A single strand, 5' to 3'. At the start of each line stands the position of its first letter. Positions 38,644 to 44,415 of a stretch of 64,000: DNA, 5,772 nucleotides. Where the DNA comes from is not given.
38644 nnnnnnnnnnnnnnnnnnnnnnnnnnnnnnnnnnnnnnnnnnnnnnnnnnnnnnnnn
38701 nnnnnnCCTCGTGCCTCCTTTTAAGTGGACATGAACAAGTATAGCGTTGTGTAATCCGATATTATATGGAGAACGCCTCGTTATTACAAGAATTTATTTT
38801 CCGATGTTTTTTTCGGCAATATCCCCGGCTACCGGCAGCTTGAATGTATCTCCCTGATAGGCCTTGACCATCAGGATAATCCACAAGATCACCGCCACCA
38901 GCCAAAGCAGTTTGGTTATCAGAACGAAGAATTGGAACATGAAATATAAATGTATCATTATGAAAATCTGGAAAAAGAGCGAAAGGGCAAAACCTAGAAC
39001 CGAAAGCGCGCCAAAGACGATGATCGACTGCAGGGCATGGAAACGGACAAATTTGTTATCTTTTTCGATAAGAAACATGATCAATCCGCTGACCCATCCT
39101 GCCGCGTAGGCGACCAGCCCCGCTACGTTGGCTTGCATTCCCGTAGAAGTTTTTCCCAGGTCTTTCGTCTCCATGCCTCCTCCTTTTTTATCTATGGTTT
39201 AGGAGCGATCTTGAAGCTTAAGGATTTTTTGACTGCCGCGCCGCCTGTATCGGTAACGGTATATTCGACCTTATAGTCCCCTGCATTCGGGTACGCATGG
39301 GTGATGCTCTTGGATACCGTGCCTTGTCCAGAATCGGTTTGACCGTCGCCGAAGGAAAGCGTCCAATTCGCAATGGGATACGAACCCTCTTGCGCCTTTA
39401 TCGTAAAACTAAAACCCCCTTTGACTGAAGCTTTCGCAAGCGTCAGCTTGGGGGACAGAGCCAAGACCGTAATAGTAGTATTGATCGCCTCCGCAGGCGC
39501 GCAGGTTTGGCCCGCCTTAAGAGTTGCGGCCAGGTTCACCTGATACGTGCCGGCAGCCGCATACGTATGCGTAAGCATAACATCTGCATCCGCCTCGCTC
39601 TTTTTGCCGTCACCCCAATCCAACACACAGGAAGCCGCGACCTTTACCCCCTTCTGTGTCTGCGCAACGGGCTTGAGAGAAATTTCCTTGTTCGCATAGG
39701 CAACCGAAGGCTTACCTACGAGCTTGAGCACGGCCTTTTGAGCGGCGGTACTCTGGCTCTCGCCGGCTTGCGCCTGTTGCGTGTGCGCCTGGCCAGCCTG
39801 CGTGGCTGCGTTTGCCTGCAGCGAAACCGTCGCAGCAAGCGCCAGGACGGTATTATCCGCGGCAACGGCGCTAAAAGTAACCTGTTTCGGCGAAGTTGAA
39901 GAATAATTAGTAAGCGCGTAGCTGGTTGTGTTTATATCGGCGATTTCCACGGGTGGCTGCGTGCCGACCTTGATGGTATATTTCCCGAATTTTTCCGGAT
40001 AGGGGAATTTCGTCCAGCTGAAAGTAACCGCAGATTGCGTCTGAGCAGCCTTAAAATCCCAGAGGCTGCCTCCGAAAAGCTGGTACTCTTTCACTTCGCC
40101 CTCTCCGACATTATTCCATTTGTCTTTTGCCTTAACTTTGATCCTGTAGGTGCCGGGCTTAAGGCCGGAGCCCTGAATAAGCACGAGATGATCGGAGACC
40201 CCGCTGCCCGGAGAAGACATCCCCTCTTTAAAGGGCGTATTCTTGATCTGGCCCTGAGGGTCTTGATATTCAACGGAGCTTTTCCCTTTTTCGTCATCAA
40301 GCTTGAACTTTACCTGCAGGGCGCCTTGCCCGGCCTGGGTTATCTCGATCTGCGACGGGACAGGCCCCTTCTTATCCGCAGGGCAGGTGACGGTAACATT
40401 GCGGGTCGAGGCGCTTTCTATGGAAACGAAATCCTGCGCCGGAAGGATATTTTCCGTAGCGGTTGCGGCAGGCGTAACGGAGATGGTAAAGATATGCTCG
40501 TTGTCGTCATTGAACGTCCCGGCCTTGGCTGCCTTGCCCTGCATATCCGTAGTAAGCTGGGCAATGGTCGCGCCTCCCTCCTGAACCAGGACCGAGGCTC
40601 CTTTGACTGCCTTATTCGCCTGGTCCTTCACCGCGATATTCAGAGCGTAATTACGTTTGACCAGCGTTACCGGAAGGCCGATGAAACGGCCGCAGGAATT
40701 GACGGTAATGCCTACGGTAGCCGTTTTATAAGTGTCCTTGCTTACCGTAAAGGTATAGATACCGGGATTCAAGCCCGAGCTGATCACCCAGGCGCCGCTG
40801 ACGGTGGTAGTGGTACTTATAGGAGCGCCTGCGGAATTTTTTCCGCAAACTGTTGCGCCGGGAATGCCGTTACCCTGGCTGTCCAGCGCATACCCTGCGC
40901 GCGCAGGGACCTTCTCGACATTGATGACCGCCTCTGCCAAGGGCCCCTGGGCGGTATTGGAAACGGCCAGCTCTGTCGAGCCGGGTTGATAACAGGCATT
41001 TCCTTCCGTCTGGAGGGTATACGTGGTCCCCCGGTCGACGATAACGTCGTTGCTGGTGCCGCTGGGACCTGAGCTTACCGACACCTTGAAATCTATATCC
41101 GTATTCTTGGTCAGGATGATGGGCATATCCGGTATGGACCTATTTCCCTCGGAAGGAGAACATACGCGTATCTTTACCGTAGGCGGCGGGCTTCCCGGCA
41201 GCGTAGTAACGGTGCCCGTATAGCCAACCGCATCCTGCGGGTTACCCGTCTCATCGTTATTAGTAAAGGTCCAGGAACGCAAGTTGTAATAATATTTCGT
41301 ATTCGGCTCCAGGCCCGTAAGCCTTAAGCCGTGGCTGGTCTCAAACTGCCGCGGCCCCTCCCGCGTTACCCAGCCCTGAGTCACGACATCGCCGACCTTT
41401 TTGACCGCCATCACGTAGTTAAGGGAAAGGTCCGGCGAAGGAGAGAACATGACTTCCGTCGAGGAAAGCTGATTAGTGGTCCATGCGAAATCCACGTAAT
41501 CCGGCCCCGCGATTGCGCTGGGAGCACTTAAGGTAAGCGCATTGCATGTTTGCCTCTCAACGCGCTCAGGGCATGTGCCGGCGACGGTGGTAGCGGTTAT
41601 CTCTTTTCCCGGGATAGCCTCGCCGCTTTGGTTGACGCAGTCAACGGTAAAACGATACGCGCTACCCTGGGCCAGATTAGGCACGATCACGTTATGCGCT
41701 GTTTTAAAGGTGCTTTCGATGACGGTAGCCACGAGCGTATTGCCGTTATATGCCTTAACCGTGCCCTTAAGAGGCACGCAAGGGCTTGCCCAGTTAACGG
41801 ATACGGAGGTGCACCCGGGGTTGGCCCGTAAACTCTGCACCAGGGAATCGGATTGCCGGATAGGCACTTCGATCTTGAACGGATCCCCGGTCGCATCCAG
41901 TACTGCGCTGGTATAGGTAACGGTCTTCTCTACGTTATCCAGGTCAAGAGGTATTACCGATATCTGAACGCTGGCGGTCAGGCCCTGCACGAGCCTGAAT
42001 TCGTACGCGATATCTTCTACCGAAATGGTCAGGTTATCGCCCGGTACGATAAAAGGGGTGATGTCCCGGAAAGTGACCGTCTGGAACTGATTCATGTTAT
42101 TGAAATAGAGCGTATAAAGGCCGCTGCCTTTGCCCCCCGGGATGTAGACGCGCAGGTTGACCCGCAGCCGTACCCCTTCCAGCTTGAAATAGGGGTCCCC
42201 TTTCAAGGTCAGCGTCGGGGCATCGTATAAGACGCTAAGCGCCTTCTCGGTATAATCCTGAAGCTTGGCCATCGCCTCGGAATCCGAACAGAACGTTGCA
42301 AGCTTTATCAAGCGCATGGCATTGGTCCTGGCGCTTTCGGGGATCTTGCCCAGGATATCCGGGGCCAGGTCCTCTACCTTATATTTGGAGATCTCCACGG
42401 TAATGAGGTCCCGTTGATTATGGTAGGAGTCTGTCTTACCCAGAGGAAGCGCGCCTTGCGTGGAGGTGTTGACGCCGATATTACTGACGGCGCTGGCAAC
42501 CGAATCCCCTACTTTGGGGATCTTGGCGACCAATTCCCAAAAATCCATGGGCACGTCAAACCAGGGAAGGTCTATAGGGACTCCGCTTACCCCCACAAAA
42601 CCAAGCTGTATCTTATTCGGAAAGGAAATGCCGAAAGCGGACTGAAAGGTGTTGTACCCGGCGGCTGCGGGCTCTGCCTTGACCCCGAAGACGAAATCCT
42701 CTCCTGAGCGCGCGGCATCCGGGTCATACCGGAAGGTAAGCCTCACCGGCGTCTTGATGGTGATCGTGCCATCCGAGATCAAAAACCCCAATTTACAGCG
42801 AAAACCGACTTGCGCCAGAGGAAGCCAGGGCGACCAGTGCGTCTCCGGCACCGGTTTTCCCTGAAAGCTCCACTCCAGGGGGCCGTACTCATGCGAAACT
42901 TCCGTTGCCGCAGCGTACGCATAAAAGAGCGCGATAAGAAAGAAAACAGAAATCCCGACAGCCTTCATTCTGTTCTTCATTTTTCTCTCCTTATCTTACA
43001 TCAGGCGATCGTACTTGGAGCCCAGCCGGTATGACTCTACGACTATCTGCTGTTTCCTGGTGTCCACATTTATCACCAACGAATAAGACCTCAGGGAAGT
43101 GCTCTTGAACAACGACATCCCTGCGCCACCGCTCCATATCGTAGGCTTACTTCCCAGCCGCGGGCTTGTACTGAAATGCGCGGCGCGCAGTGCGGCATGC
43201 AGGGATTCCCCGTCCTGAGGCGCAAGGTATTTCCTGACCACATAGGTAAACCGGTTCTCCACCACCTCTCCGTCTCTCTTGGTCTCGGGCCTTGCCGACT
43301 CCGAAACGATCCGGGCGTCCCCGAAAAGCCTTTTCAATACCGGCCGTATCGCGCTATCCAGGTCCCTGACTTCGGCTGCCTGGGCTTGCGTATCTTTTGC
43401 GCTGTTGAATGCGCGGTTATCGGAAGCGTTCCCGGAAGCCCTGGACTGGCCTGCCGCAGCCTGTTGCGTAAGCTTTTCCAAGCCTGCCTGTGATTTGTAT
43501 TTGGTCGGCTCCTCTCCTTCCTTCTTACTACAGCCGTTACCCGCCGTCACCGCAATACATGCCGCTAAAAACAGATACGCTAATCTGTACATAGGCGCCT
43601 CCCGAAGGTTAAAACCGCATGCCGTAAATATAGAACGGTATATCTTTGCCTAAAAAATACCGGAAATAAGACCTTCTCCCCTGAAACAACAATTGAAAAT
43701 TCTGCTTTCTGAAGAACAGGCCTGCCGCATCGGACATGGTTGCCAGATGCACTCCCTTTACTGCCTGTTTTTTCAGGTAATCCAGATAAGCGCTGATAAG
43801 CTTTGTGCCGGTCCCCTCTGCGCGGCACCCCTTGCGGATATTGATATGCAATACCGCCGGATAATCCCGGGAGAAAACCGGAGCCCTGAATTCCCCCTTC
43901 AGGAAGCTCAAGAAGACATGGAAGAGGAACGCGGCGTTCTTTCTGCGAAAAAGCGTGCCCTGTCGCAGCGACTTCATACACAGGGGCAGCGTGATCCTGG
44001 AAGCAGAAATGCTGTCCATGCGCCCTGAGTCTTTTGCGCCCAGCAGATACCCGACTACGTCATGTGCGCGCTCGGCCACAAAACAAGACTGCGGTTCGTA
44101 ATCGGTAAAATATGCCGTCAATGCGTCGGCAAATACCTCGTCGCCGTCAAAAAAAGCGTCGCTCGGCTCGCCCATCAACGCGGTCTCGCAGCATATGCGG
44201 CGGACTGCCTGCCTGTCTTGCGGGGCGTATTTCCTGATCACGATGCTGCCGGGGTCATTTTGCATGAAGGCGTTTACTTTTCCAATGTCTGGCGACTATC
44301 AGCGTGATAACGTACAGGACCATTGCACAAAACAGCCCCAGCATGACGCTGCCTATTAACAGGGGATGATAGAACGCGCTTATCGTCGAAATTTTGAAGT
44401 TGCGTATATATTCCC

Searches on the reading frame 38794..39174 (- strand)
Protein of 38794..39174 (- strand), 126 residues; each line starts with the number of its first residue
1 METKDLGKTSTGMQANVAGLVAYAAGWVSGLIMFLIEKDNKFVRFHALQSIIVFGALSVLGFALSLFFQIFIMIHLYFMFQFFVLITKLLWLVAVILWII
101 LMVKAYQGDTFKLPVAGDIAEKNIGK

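Call 59: search_protein_families(library=pfam, proteins=[window:38794-39174:-], max_evalue=0.000001)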
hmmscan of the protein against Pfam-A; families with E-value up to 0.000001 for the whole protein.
window:38794-39174:- (126 aa): 1 family
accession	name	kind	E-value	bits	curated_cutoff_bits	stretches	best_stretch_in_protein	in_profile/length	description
PF09685.15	DUF4870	-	3.4e-07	30.7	25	1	17-116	10-103/107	Domain of unknown function (DUF4870)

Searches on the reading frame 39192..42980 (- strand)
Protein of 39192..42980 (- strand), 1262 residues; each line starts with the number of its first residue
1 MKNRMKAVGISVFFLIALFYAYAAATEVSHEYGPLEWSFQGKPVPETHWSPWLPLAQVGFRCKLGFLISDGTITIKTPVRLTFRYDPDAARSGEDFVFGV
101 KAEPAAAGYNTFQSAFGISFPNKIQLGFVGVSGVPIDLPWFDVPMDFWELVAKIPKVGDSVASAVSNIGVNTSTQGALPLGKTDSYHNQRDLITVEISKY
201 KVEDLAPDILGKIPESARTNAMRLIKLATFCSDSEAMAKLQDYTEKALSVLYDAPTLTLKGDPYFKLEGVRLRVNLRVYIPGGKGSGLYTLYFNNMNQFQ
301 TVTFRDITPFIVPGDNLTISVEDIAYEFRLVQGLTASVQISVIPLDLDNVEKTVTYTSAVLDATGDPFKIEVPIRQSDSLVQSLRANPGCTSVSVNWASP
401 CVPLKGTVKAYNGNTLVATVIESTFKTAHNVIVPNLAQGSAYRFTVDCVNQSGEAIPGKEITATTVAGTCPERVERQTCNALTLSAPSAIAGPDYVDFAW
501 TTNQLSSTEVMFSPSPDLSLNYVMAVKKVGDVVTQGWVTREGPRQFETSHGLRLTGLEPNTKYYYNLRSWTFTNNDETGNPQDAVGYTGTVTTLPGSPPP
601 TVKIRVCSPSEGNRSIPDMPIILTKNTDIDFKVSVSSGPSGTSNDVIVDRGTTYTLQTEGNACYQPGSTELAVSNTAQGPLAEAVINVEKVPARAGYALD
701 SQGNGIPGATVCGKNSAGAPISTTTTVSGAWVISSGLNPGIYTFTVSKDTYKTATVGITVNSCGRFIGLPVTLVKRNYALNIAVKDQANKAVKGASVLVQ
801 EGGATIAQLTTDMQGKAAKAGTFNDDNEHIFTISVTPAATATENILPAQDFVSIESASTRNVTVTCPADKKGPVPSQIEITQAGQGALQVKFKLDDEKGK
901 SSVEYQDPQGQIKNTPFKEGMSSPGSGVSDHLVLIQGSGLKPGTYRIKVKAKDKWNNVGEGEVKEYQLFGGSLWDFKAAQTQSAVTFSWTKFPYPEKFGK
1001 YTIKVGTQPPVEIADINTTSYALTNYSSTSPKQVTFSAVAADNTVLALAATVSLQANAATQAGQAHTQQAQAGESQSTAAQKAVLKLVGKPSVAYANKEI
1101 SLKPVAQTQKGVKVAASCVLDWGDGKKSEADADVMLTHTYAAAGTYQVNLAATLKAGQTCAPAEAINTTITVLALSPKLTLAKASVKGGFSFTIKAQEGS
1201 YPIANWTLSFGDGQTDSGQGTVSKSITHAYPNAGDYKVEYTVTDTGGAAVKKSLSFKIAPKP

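Call 60: search_protein_families(library=pfam, proteins=[window:39192-42980:-], max_evalue=0.001)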
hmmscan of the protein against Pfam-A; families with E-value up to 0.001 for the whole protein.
window:39192-42980:- (1262 aa): 6 families
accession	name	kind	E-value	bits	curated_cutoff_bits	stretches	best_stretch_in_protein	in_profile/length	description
PF18911.6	PKD_4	-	6.9e-18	64.9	27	2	1190-1251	20-77/85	PKD domain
PF00801.26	PKD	-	9.9e-15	54.8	23.5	2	1192-1249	19-72/80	PKD domain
PF13620.12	CarboxypepD_reg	-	1.2e-10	42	32.3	1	696-761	4-70/82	Carboxypeptidase regulatory-like domain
PF16656.11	Pur_ac_phosph_N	-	1.6e-09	38.6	30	1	493-571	12-82/93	Purple acid Phosphatase, N-terminal domain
PF00041.27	fn3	-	2.5e-08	34.4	25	0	384-462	6-82/84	Fibronectin type III domain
PF07495.19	Y_Y_Y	-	2.5e-05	24.5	26.6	0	939-954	34-49/65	Y_Y_Y domain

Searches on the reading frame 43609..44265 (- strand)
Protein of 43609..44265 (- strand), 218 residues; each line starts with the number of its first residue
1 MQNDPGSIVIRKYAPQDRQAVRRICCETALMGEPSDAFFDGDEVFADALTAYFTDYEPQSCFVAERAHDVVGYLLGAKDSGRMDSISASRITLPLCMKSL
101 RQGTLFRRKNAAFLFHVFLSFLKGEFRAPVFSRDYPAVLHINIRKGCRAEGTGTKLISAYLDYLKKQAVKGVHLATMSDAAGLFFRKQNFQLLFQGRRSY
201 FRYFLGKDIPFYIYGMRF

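Call 60: search_protein_families(library=pfam, proteins=[window:43609-44265:-], max_evalue=0.001)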
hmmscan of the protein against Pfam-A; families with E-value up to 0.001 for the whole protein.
window:43609-44265:- (218 aa): 2 families
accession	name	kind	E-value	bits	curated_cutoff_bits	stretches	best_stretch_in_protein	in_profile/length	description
PF00583.31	Acetyltransf_1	-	5.4e-05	23.9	20.7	0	43-184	14-110/116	Acetyltransferase (GNAT) family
PF13508.13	Acetyltransf_7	-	0.0002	22.1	27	0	139-191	30-83/84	Acetyltransferase (GNAT) domain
